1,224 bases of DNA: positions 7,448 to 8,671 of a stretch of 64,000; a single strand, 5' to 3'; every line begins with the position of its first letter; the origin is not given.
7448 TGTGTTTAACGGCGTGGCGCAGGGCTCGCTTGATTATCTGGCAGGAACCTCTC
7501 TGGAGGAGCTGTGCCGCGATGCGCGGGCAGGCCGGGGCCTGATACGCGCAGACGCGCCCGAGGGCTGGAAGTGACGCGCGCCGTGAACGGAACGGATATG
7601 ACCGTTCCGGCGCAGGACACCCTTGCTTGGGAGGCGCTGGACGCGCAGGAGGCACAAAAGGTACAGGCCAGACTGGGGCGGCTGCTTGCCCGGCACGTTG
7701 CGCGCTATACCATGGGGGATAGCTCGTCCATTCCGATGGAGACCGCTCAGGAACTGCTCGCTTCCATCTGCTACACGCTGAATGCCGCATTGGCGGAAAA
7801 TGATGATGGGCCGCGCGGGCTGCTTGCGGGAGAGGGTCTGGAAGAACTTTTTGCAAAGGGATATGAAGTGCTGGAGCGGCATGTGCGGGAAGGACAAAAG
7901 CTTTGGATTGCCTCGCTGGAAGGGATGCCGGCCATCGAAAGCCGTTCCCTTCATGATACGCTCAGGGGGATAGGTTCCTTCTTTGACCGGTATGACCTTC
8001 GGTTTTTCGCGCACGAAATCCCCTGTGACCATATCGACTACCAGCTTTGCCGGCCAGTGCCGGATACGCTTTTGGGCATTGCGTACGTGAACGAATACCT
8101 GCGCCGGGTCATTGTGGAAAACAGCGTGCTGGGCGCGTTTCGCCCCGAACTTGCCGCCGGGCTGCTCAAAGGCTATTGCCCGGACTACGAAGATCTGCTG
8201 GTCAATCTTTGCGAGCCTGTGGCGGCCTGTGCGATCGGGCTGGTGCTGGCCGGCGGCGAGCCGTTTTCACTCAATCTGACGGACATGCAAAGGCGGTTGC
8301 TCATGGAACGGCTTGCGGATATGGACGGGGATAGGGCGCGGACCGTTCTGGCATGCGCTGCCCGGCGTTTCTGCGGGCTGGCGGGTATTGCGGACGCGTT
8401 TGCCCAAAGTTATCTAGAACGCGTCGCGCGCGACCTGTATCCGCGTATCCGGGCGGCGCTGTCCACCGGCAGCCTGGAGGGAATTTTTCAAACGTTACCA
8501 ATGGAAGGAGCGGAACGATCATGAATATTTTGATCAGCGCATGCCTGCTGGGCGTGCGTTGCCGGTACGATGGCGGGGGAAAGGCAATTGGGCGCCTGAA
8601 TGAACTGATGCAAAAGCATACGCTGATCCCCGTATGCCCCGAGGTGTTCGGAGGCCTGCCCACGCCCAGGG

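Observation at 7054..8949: Translationally coupled three-gene operon: two uncharacterized proteins fused by overlapping stop/start codons to a DUF523/TudS-like Fe-S desulfidase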

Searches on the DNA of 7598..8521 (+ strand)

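Call 55: search_rna_families(sources=[L006, L007, L009, L013, L019, L024, L028, L037, L043, L046, L049], threshold=gathering)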
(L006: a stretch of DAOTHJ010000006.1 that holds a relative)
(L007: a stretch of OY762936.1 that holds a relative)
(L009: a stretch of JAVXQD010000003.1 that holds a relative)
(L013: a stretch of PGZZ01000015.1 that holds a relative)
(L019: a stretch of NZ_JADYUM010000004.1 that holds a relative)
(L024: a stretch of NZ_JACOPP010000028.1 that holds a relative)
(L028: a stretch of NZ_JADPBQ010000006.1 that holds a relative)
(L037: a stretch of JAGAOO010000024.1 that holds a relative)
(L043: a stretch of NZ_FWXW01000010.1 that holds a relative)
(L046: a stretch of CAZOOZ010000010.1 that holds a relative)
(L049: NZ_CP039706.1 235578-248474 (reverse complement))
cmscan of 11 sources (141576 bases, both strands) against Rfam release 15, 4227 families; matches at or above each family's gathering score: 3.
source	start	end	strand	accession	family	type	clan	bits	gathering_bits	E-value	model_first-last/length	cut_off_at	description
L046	4165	4432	-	RF01854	Bacteria_large_SRP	Gene;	CL00003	159.3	60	2.1e-25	1-256/256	no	Bacterial large signal recognition particle RNA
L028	7587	7764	+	RF00174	Cobalamin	Cis-reg; riboswitch;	CL00101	97.6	31.5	8.8e-23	1-189/189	no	Cobalamin riboswitch aptamer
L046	8487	8585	-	RF00162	SAM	Cis-reg; riboswitch;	CL00012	70.6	44.4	3.9e-14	1-108/108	no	SAM riboswitch aptamer (S box leader)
